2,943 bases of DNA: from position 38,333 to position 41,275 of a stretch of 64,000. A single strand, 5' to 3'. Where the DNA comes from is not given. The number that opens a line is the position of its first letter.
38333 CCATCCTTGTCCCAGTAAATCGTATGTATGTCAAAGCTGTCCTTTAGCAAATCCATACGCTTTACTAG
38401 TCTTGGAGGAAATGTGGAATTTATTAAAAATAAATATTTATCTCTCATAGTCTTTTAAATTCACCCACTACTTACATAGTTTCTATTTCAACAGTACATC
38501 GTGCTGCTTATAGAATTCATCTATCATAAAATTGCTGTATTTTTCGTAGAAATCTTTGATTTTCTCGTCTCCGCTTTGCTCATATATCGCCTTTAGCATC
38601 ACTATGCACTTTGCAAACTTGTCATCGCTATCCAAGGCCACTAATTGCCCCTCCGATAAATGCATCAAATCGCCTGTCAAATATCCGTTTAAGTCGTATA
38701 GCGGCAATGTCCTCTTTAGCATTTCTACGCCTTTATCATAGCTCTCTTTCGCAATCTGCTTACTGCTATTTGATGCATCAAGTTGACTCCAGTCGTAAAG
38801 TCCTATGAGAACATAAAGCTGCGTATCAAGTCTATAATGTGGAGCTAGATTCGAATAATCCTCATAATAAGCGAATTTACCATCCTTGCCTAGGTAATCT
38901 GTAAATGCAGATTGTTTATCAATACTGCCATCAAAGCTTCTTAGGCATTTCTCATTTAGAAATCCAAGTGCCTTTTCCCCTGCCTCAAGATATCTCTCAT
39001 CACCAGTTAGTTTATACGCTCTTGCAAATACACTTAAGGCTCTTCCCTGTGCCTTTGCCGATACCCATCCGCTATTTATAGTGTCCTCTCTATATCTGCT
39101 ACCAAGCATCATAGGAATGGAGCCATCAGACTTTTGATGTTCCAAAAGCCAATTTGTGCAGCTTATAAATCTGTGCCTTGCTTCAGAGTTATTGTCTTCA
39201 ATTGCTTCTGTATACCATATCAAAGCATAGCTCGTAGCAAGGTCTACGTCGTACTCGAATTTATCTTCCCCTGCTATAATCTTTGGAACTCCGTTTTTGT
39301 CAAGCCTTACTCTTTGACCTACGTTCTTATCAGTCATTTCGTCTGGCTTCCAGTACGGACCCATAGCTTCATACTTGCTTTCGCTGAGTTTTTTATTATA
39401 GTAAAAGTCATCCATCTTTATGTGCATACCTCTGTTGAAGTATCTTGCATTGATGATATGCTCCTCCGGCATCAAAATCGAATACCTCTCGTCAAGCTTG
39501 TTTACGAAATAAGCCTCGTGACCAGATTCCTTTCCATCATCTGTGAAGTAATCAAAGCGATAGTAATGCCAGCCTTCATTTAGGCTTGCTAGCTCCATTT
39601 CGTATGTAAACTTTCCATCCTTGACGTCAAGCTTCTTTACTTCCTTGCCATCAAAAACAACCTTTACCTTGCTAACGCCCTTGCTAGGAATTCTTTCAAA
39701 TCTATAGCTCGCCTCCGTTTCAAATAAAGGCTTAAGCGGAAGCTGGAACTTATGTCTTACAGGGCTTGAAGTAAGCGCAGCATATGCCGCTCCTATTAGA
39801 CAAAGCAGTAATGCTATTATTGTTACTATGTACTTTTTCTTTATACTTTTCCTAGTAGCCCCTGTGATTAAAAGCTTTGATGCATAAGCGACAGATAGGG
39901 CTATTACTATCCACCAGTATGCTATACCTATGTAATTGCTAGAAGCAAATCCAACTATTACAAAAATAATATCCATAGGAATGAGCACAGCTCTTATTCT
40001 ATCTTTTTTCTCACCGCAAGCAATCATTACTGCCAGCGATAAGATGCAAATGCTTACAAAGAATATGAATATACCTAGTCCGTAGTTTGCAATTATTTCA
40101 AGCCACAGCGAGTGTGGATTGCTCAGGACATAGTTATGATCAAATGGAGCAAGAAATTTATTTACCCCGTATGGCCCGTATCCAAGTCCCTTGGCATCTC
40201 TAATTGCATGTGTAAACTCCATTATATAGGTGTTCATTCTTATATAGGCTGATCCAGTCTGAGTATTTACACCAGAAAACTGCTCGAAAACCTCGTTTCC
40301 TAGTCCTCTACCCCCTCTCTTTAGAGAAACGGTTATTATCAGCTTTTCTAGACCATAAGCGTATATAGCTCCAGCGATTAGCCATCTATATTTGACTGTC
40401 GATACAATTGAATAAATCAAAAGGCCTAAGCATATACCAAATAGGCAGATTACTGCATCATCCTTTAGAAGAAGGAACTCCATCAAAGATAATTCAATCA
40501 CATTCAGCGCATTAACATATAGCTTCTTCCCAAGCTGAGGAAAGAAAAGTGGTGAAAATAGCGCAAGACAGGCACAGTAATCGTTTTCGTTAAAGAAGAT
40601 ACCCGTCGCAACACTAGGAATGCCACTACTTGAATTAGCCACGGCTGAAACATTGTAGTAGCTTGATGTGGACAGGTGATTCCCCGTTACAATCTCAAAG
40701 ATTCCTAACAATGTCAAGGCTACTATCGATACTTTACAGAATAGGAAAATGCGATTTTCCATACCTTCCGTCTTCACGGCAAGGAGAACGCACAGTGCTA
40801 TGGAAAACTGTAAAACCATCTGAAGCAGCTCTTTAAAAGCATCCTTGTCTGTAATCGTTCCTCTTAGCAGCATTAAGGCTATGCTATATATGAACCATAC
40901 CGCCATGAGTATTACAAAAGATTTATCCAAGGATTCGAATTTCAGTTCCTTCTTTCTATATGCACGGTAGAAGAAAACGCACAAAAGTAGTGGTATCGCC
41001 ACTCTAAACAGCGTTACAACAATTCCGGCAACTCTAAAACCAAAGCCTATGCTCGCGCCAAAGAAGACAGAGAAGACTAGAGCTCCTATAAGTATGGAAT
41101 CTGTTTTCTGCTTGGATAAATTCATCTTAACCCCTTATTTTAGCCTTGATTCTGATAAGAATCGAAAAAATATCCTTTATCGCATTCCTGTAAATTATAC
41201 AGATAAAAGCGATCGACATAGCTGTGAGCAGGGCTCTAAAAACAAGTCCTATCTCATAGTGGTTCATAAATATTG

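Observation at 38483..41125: Wzy-like polymerase/ligase membrane domain fused to a GLCE-type uronyl C5-epimerase domain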

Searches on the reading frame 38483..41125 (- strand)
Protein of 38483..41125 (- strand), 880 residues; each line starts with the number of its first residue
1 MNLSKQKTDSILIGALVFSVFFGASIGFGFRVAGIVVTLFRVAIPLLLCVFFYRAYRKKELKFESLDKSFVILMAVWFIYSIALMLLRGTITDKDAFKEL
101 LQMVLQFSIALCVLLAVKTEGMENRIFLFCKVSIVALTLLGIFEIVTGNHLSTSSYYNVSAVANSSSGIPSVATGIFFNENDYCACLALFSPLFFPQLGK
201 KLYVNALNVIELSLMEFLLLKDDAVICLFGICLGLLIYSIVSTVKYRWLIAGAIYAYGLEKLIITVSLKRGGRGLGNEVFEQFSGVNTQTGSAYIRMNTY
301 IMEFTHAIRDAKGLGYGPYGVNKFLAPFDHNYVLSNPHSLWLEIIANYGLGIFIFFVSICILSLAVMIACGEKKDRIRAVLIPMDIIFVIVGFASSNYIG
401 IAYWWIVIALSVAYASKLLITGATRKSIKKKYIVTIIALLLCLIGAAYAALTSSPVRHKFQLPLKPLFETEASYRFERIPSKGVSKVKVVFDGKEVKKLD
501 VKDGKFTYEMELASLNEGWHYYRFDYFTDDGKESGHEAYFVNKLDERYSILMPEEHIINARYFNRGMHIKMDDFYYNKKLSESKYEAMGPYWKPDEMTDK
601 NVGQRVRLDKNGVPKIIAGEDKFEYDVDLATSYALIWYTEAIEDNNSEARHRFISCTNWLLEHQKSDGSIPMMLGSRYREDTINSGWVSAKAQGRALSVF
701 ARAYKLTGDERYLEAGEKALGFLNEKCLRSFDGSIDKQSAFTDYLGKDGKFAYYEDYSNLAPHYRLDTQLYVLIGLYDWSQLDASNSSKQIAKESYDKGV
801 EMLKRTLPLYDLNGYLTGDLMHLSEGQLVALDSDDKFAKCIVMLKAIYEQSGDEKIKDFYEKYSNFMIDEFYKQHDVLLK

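Call 3: search_protein_families(library=pfam, proteins=[window:38483-41125:-], max_evalue=1)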
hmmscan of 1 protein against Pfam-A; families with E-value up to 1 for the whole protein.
window:38483-41125:- (880 aa): 4 families
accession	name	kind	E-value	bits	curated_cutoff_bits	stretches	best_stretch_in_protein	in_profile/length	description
PF06662.19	C5-epim_C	-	1.3e-28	100.3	23.3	1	679-864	17-187/188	D-glucuronyl C5-epimerase C-terminus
PF04932.20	Wzy_C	-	0.00016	21.9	31.7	1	231-356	22-148/149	O-Antigen ligase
PF09492.16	Pec_lyase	-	0.027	14.2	22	1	685-725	33-73/292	Pectic acid lyase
PF02294.24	7kD_DNA_binding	-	0.099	13.1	25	1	87-104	39-56/58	7kD DNA-binding domain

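Call 4: search_protein_families(library=ncbifam, proteins=[window:38483-41125:-], max_evalue=1)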
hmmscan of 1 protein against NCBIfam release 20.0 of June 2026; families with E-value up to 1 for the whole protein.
window:38483-41125:- (880 aa): 1 family
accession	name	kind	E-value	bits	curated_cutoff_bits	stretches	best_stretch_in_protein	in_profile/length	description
NF007279.0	PRK09738.1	subfamily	0.65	9.9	73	0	222-239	6-23/52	type I toxin-antitoxin system Hok family toxin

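Call 11: find_homologous_proteins(query=window:38483-41125:-, max_evalue=0.00001)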
Query window:38483-41125:- (880 aa): 10 proteins with E <= 0.00001 among 8000 candidates.
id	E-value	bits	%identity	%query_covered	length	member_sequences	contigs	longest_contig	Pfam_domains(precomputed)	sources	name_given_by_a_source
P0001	0.0e+0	1898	95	100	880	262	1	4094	PF06662.20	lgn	-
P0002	0.0e+0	1462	72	100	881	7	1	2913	PF06662.20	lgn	-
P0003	0.0e+0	1431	69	100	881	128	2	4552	PF06662.20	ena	-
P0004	0.0e+0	1335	65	100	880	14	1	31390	PF06662.20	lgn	-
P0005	0.0e+0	1331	65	100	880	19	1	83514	PF06662.20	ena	-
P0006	0.0e+0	1330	65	100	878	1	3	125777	PF06662.20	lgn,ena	-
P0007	0.0e+0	1293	64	100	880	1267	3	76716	PF06662.20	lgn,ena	-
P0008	0.0e+0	1100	54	100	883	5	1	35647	PF06662.20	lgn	-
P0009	0.0e+0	1088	87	62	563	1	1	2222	PF06662.20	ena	-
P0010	1.1e-218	747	41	99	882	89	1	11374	PF06662.20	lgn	-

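Call 27: find_related_loci(query=A1, collection=genome_contigs, flank=10000)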
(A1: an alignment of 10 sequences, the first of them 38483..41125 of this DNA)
Query A1 (880 aa) in genome_contigs; peptide patterns used: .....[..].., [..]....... (x = any residue, [..] = any of these).
129 stretches matched a pattern; 2 encode a relative of the query (tblastn E <= 1e-3); 2 distinct loci.
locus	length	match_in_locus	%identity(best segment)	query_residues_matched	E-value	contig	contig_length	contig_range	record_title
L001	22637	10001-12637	69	1-879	0e+0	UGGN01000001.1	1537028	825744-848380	[Eubacterium] infirmum strain NCTC12940 genome assembly, contig: ERS1502653SCcontig000001, whole genome shotgun sequence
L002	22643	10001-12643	54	1-879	0e+0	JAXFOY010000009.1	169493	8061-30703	MAG: Eubacterium sp. isolate SUG2998 k141_3963907, whole genome shotgun sequence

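Call 31: search_protein_representatives(alignment_id=A1)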
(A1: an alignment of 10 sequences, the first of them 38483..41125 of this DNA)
Query: 10 sequences, 882 profile positions. Proteins with E-value up to 0.001 (for the whole library): 1746; up to 1e-10: 646; up to 1e-30: 131. The best 150 are listed.
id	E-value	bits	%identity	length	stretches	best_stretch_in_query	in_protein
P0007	0.0e+00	1641.0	-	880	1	1-882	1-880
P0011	3.7e-184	630.7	-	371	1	511-881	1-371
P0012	1.4e-86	307.8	-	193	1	693-882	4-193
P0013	1.2e-73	265.1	-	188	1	697-879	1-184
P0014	3.8e-70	253.5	-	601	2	486-878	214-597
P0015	8.6e-66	239.0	-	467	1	8-426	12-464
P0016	2.9e-65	237.3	-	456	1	8-417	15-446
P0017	5.9e-63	229.7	-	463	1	10-417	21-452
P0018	1.2e-60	222.0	-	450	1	429-879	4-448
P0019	1.3e-60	221.9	-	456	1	428-880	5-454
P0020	3.2e-60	220.6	-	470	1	484-880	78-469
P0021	1.2e-58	215.4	-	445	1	7-417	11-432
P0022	2.4e-56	207.8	-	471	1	4-415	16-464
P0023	2.3e-54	201.3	-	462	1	4-424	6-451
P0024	2.9e-54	200.9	-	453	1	13-425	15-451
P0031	2.0e-51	191.5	-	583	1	486-877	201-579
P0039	1.5e-49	185.3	-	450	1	436-880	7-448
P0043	5.9e-49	183.3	-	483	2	7-256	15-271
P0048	5.9e-48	180.0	-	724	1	406-880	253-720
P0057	4.6e-45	170.5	-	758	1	403-879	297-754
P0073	1.1e-39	152.7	-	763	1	413-880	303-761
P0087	2.0e-36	141.8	-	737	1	546-868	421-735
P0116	8.4e-33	129.9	-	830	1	571-869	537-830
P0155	5.4e-29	117.3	-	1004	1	577-866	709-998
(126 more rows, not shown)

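Call 32: search_protein_families(library=pfam, proteins=[P0018, P0019, P0048, P0057, P0073, P0014, P0031, P0087, P0116, P0155], max_evalue=0.01)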
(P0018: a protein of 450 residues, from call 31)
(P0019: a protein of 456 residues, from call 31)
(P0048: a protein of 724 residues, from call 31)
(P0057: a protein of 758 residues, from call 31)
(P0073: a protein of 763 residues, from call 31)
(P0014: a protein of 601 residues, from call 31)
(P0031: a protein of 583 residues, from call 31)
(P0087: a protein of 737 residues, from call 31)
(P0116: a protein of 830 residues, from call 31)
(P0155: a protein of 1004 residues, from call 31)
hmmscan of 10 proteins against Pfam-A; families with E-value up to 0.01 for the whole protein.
P0018 (450 aa): 1 family
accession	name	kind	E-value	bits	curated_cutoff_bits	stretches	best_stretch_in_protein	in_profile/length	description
PF06662.19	C5-epim_C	-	2.3e-35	122.3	23.3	1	234-434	6-187/188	D-glucuronyl C5-epimerase C-terminus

P0019 (456 aa): 1 family
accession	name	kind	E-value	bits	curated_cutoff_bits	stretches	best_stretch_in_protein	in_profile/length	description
PF06662.19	C5-epim_C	-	1.5e-33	116.4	23.3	1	239-439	4-187/188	D-glucuronyl C5-epimerase C-terminus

P0048 (724 aa): 1 family
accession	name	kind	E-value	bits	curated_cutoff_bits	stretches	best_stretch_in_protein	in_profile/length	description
PF06662.19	C5-epim_C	-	3.8e-38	131.3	23.3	1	503-704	2-186/188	D-glucuronyl C5-epimerase C-terminus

P0057 (758 aa): 1 family
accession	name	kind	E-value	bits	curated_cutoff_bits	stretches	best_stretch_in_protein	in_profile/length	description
PF06662.19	C5-epim_C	-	7.6e-39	133.6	23.3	1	538-741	3-188/188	D-glucuronyl C5-epimerase C-terminus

P0073 (763 aa): 1 family
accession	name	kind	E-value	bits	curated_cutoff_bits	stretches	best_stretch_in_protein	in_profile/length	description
PF06662.19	C5-epim_C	-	1.5e-35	122.9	23.3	1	543-745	2-186/188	D-glucuronyl C5-epimerase C-terminus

P0014 (601 aa): 2 families
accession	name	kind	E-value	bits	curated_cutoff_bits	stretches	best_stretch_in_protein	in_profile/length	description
PF06662.19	C5-epim_C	-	1.1e-62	211.4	23.3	2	382-583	3-186/188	D-glucuronyl C5-epimerase C-terminus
PF03663.20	Glyco_hydro_76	-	0.0057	16.6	25.9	0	534-600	196-264/366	Glycosyl hydrolase family 76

P0031 (583 aa): 2 families
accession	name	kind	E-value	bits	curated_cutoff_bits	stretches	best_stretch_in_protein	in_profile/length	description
PF06662.19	C5-epim_C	-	6.8e-41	140.3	23.3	1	366-566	2-186/188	D-glucuronyl C5-epimerase C-terminus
PF13620.12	CarboxypepD_reg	-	7.8e-05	23.4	32.3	1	69-129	10-72/82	Carboxypeptidase regulatory-like domain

P0087 (737 aa): 2 families
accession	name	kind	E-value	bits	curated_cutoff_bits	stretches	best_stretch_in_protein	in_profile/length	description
PF04122.17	CW_binding_2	-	3.9e-63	210.4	24.9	3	137-222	1-72/73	Cell wall binding domain 2 (CWB2)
PF06662.19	C5-epim_C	-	1.6e-59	201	23.3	1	541-733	5-188/188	D-glucuronyl C5-epimerase C-terminus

P0116 (830 aa): 1 family
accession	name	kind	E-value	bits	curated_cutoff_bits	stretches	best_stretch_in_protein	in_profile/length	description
PF06662.19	C5-epim_C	-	8.2e-56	188.9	23.3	1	635-826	5-187/188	D-glucuronyl C5-epimerase C-terminus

P0155 (1004 aa): 1 family
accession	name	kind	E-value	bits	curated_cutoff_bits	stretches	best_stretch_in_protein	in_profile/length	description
PF06662.19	C5-epim_C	-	1.3e-35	123.1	23.3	1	798-997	4-187/188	D-glucuronyl C5-epimerase C-terminus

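Call 48: find_encoding_contigs(protein=P0018, flank=8000, max_places=4)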
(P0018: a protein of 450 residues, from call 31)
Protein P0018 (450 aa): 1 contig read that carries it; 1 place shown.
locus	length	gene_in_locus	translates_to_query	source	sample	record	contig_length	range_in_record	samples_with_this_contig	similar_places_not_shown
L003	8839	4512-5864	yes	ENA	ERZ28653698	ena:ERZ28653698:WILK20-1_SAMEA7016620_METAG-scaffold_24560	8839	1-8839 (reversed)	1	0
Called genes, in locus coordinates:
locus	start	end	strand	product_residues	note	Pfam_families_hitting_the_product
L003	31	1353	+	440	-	PF03446:NAD_binding_2, PF03721:UDPG_MGDP_dh_N, PF00984:UDPG_MGDP_dh, PF03720:UDPG_MGDP_dh_C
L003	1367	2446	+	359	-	PF13439:Glyco_transf_4, PF00534:Glycos_transf_1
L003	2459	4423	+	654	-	PF12481:DUF3700 (weak), PF13522:GATase_6, PF13537:GATase_7, PF00733:Asn_synthase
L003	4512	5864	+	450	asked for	PF06662:C5-epim_C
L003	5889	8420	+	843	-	PF13439:Glyco_transf_4 (weak), PF00534:Glycos_transf_1 (weak)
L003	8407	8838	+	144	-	?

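Call 49: find_encoding_contigs(protein=P0043, flank=8000, max_places=3)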
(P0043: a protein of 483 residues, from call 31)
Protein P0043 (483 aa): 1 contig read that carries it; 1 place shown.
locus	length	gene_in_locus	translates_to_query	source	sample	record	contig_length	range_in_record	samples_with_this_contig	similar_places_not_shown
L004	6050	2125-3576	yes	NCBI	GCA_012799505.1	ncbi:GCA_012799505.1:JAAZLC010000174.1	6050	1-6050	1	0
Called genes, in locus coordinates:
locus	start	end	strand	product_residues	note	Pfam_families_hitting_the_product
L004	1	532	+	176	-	PF22725:GFO_IDH_MocA_C3 (weak)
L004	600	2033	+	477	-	PF01943:Polysacc_synt, PF13440:Polysacc_synt_3, PF01554:MatE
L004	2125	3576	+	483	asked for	-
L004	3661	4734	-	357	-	PF01408:GFO_IDH_MocA, PF02894:GFO_IDH_MocA_C, PF22725:GFO_IDH_MocA_C3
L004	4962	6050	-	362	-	PF03721:UDPG_MGDP_dh_N, PF00984:UDPG_MGDP_dh, PF03720:UDPG_MGDP_dh_C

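Call 51: find_encoding_contigs(protein=P0007, flank=10000, max_places=2)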
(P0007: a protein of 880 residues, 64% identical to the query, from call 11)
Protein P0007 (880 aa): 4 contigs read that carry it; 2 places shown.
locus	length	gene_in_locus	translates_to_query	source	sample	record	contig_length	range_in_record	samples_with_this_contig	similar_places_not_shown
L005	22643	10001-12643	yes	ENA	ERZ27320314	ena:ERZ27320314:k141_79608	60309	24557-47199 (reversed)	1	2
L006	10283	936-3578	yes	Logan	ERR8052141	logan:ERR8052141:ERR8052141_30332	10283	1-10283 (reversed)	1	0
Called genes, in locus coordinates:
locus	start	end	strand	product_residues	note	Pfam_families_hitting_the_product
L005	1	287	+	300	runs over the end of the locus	PF25084:LbH_EIF2B (weak), PF25087:GMPPB_C (faint), PF24894:Hexapep_GlmU (faint), PF00132:Hexapep (weak), PF25084:LbH_EIF2B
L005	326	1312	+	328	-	PF01408:GFO_IDH_MocA, PF22725:GFO_IDH_MocA_C3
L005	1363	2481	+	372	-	PF00155:Aminotran_1_2, PF01041:DegT_DnrJ_EryC1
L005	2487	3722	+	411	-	PF13439:Glyco_transf_4, PF13579:Glyco_trans_4_4, PF00534:Glycos_transf_1, PF13692:Glyco_trans_1_4 (weak)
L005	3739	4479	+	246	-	-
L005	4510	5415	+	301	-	PF25087:GMPPB_C (faint), PF25084:LbH_EIF2B, PF25247:LbH_GLGC (faint), PF24894:Hexapep_GlmU (faint), PF00132:Hexapep, PF25084:LbH_EIF2B (weak), PF00132:Hexapep (weak)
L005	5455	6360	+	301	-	PF25247:LbH_GLGC (faint), PF14602:Hexapep_2 (faint), PF25087:GMPPB_C (faint), PF00132:Hexapep, PF25084:LbH_EIF2B (weak), PF00132:Hexapep (weak)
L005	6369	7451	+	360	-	PF00534:Glycos_transf_1, PF13692:Glyco_trans_1_4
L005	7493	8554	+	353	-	PF00534:Glycos_transf_1 (weak)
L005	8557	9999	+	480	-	PF01943:Polysacc_synt, PF13440:Polysacc_synt_3, PF01554:MatE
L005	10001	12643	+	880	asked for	PF06662:C5-epim_C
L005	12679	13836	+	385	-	PF13439:Glyco_transf_4 (weak), PF00534:Glycos_transf_1, PF13692:Glyco_trans_1_4, PF20706:GT4-conflict (weak)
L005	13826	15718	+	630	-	PF01473:Choline_bind_1 (faint), PF19085:Choline_bind_2 (faint), PF19127:Choline_bind_3 (weak), PF01510:Amidase_2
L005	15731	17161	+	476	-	PF01266:DAO, PF03486:HI0933_like (faint), PF07992:Pyr_redox_2 (weak), PF13450:NAD_binding_8 (faint), PF04324:Fer2_BFD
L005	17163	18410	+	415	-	PF00070:Pyr_redox (faint), PF00890:FAD_binding_2 (faint), PF01266:DAO (faint), PF07992:Pyr_redox_2, PF12831:FAD_oxidored (faint), PF13450:NAD_binding_8 (weak), PF13738:Pyr_redox_3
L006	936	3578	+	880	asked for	PF06662:C5-epim_C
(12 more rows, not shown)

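Call 52: find_encoding_contigs(protein=P0010, flank=10000, max_places=2)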
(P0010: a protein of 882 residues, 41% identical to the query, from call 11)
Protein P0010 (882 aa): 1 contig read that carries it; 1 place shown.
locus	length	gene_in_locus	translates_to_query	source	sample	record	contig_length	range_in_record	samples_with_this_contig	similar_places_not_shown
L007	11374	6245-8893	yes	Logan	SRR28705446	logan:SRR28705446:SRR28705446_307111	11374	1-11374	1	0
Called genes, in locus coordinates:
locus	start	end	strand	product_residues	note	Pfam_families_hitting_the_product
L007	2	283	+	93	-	?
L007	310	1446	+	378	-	PF00155:Aminotran_1_2, PF01041:DegT_DnrJ_EryC1, PF01212:Beta_elim_lyase (weak)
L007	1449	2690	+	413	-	PF13439:Glyco_transf_4, PF13579:Glyco_trans_4_4 (weak), PF00534:Glycos_transf_1, PF13692:Glyco_trans_1_4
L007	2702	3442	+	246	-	-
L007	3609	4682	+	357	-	PF00534:Glycos_transf_1, PF13692:Glyco_trans_1_4, PF26337:Gtf3_C (weak)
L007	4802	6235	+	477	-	PF01943:Polysacc_synt, PF13440:Polysacc_synt_3, PF01554:MatE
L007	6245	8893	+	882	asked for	PF06662:C5-epim_C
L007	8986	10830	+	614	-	PF13727:CoA_binding_3, PF01073:3Beta_HSD, PF01370:Epimerase, PF02719:Polysacc_synt_2, PF04321:RmlD_sub_bind, PF16363:GDP_Man_Dehyd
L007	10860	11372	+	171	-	?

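Call 55: predict_structure(alignment_id=A2)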
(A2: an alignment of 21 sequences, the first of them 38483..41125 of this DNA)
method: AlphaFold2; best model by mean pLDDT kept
length: 880 residues; sequences in the alignment: 21
mean_pLDDT: 68.6   pTM: 0.56
mean pLDDT of the five models: 68.6, 67.0, 66.5, 63.5, 60.1
residues with pLDDT >= 90: 220; 70-90: 239; 50-70: 188; < 50: 233
segments of 3 or more residues with pLDDT < 50: 1-70, 87-105, 148-180, 266-338, 345-349, 396-401, 424-426, 870-880
pLDDT, mean of each block of 10 residues (from residue 1): 38 43 33 34 45 46 43 50 49 45 50 54 73 72 53 36 32 37 70 77 73 67 60 72 57 55 45 38 32 36 38 34 34 38 50 60 70 74 77 51 64 67 52 59 60 58 82 90 89 93 88 92 93 91 92 88 74 88 90 79 78 81 83 94 93 96 95 77 84 96 94 95 93 69 83 90 91 97 84 95 92 86 79 82 94 93 75 41
secondary structure, 60 per line:
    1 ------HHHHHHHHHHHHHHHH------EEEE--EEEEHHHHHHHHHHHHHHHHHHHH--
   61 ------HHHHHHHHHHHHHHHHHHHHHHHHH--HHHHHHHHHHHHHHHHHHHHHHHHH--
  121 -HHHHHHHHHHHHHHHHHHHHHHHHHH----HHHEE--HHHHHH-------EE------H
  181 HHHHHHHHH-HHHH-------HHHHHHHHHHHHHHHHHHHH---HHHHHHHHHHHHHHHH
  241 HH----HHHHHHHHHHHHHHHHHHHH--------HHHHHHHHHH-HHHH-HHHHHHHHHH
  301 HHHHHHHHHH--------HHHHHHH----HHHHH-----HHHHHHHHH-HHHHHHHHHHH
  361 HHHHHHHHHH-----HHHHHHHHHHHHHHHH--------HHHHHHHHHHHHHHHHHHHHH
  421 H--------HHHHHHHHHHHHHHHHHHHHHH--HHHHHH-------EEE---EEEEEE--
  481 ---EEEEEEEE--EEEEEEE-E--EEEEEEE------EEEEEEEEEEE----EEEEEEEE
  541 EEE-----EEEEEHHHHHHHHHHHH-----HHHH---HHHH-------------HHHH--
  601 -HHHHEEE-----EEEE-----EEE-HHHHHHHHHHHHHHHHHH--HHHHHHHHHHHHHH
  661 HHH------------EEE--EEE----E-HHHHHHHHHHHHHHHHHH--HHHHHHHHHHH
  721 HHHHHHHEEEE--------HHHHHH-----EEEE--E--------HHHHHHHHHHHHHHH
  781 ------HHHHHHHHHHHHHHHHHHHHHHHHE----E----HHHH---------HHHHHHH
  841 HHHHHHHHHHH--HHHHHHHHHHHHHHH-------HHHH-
elements in order (helices of 4 or more, strands of 3 or more residues): H7-22 E29-32 E35-38 H39-58 H67-91 H94-118 H122-147 H159-164 H180-189 H191-194 H202-221 H225-242 H247-266 H275-284 H286-289 H291-310 H319-325 H330-334 H340-348 H350-370 H376-391 H400-421 H430-451 H454-459 E467-469 E473-478 E484-491 E494-500 E505-511 E518-528 E533-543 E549-553 H554-565 H571-574 H578-581 H595-598 H602-605 E606-608 E614-617 E623-625 H627-644 H647-663 E676-678 E681-683 H690-707 H710-727 E728-731 H740-745 E751-754 H766-780 H787-810 H821-824 H834-851 H854-868 H876-879
